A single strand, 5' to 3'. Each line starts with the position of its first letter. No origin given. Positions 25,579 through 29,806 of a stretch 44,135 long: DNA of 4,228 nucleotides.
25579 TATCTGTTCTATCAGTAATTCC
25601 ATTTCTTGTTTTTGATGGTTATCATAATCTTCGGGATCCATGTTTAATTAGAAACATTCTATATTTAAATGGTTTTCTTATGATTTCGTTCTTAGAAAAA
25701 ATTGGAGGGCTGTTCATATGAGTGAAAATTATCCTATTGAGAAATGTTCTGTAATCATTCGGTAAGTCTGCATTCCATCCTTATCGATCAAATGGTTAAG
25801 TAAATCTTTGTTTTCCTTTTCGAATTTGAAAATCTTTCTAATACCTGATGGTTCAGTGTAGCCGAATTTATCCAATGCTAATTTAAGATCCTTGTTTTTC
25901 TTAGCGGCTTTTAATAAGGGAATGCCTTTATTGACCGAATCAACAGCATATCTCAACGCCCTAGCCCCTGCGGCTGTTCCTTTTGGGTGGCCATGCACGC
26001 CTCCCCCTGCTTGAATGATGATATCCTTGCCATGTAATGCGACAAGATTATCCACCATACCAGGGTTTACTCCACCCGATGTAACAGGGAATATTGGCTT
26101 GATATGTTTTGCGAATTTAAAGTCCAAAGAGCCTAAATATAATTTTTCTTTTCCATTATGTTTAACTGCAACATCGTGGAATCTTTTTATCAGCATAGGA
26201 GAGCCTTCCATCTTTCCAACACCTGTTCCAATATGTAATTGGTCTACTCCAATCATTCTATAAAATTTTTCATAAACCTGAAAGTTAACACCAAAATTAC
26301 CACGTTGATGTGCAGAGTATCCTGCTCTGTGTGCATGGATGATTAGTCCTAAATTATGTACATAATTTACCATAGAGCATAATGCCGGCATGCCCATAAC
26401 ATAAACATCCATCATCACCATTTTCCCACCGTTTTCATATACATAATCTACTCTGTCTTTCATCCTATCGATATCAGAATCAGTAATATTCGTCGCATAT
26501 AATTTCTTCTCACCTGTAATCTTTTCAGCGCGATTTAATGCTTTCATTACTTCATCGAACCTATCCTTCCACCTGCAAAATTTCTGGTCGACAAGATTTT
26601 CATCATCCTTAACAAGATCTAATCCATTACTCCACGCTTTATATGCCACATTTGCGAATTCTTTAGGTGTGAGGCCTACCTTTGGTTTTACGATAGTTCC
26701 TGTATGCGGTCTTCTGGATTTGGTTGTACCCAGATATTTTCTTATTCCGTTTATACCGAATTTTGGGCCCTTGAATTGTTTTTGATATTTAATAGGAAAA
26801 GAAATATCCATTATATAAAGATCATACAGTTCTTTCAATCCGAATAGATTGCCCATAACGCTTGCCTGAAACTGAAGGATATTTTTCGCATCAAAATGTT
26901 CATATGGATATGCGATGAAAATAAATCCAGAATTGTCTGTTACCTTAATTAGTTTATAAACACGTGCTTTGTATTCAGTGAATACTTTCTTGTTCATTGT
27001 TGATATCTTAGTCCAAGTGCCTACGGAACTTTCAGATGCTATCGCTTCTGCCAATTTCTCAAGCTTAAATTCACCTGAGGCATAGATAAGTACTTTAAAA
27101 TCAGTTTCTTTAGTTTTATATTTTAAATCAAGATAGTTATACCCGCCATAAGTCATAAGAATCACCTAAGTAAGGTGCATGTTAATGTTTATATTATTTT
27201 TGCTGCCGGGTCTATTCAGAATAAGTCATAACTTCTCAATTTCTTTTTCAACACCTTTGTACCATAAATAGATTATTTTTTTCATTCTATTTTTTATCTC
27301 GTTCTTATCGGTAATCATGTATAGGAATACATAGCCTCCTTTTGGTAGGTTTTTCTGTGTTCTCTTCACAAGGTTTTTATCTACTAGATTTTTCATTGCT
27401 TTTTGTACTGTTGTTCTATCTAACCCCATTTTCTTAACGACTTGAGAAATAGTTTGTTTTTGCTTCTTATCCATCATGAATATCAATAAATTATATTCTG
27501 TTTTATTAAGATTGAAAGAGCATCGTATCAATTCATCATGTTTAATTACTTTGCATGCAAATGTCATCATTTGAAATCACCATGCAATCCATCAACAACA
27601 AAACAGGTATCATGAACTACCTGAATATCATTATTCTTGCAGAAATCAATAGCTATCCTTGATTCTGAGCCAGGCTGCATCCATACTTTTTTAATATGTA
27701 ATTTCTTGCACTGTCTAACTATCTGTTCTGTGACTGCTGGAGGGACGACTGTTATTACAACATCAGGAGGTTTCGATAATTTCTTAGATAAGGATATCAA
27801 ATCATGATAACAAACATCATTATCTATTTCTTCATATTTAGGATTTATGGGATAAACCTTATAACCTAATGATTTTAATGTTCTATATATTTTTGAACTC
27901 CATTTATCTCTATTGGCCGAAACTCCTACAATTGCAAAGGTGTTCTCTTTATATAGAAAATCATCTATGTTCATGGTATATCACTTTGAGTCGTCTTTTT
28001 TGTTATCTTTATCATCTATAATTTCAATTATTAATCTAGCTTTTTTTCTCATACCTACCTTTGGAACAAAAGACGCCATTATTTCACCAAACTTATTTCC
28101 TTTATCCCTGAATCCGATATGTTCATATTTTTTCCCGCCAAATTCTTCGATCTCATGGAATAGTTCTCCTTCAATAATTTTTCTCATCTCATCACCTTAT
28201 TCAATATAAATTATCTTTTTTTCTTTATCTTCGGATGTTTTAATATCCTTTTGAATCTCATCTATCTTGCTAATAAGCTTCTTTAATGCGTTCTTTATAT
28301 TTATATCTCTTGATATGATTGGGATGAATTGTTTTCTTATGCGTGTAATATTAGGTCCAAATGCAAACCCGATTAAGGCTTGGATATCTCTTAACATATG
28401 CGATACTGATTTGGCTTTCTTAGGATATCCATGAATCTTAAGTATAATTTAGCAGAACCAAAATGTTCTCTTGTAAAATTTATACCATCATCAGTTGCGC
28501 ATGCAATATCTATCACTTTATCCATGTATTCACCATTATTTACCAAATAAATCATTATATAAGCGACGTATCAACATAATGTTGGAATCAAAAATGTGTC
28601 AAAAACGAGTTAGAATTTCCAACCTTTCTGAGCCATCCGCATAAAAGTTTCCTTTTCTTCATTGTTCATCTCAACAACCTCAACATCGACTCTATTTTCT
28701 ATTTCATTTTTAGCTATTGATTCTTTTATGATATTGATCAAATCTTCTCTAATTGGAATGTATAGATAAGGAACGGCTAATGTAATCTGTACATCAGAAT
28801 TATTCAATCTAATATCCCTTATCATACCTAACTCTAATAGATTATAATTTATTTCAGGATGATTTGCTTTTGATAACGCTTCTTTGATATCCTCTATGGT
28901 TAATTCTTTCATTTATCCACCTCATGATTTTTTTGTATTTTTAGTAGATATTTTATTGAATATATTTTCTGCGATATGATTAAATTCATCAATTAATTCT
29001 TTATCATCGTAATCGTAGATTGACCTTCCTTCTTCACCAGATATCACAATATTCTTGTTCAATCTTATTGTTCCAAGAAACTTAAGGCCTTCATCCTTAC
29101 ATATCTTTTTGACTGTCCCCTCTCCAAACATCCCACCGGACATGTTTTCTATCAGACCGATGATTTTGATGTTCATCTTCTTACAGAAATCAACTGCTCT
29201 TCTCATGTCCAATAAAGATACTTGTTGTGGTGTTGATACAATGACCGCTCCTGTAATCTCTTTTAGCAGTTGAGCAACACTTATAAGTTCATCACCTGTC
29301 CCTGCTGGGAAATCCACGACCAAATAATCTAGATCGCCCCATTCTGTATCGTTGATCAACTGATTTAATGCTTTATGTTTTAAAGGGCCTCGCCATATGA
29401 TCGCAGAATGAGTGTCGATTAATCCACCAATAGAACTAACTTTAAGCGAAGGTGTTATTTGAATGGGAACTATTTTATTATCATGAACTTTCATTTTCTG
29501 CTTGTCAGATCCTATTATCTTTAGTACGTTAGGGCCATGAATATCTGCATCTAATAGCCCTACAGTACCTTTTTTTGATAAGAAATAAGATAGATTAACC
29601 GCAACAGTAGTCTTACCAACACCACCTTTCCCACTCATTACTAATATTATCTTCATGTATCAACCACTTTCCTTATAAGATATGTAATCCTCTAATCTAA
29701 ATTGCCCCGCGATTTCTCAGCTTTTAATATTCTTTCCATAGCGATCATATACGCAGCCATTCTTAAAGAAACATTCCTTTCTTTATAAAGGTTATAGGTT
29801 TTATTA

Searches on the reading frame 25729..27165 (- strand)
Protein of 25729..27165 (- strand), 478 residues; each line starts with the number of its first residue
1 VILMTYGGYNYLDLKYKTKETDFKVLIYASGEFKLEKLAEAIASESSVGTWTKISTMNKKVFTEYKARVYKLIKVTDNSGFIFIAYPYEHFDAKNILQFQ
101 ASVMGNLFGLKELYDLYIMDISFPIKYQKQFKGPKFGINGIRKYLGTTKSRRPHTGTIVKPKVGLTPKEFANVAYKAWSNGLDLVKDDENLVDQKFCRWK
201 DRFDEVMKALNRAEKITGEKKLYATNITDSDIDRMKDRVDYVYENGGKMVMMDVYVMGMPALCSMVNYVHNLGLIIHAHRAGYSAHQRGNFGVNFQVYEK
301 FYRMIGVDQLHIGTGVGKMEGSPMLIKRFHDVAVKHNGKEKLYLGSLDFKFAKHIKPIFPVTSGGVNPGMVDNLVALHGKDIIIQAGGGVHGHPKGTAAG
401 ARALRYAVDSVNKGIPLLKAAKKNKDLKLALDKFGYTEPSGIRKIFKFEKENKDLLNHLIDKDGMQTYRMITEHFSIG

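Call 10: search_protein_families(library=pfam, proteins=[window:25729-27165:-], max_evalue=0.01)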
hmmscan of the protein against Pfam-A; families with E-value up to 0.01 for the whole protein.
window:25729-27165:- (478 aa): 3 families
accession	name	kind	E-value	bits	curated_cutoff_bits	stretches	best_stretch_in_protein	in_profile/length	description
PF00016.26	RuBisCO_large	-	3.2e-87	293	30.1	1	138-434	2-299/299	Ribulose bisphosphate carboxylase large chain, catalytic domain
PF02788.21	RuBisCO_large_N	-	2e-28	99.5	20.7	1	10-127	1-120/120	Ribulose bisphosphate carboxylase large chain, N-terminal domain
PF01949.23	Endo_dU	-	0.0054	16.6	32.7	0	4-47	74-117/182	Endonuclease dU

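Call 83: search_protein_families(library=ncbifam, proteins=[window:25729-27165:-], max_evalue=0.00001)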
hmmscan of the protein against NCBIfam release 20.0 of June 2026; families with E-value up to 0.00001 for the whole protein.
window:25729-27165:- (478 aa): 6 families
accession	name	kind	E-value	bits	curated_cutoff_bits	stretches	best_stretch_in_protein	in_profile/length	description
NF003252.0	PRK04208.1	subfamily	6.2e-137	456.9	438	1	6-439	13-460/468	ribulose-bisphosphate carboxylase large subunit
TIGR03326.1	rubisco_III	equivalog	1.9e-131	438.9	497.45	1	10-434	1-426/426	type III ribulose-bisphosphate carboxylase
NF010002.0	PRK13475.1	equivalog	8.9e-72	242.2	489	1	30-435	33-441/459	ribulose-bisphosphate carboxylase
NF042437.1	OxoIsoapPDcar_OiaX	equivalog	4.4e-63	213.5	700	1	34-435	12-412/412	3-oxo-isoapionate-4-phosphate decarboxylase OiaX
NF007095.0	PRK09549.1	equivalog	1.1e-61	208.5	409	1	33-438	15-405/407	2,3-diketo-5-methylthiopentyl-1-phosphate enolase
TIGR03332.1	salvage_mtnW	equivalog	1.4e-50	172.2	513.6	1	33-435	14-407/407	2,3-diketo-5-methylthiopentyl-1-phosphate enolase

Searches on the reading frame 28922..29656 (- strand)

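Call 10: search_protein_families(library=pfam, proteins=[window:28922-29656:-], max_evalue=0.01)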
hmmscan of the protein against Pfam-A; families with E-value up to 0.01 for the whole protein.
window:28922-29656:- (244 aa): 7 families
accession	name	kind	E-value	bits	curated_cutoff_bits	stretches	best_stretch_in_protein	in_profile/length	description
PF10609.15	ParA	-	6.1e-75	252.3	27.1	1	2-232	4-245/246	NUBPL iron-transfer P-loop NTPase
PF01656.29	CbiA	-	1e-14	55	25.4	1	4-212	1-124/125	CobQ/CobB/MinD/ParA nucleotide binding domain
PF13614.12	AAA_31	-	2.1e-08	34.8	27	1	1-54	1-54/177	AAA domain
PF02374.21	ArsA_ATPase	-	1.3e-07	31.6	24.3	1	4-34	3-33/305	Anion-transporting ATPase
PF00142.24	Fer4_NifH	-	0.00012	22.1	25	0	157-235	168-247/271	4Fe-4S iron sulfur cluster binding proteins, NifH/frxC family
PF09140.17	MipZ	-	0.0002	21.2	20.7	1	3-150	2-135/262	ATPase MipZ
PF07015.17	VirC1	-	0.0053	16.6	24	1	1-40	1-41/231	VirC1 protein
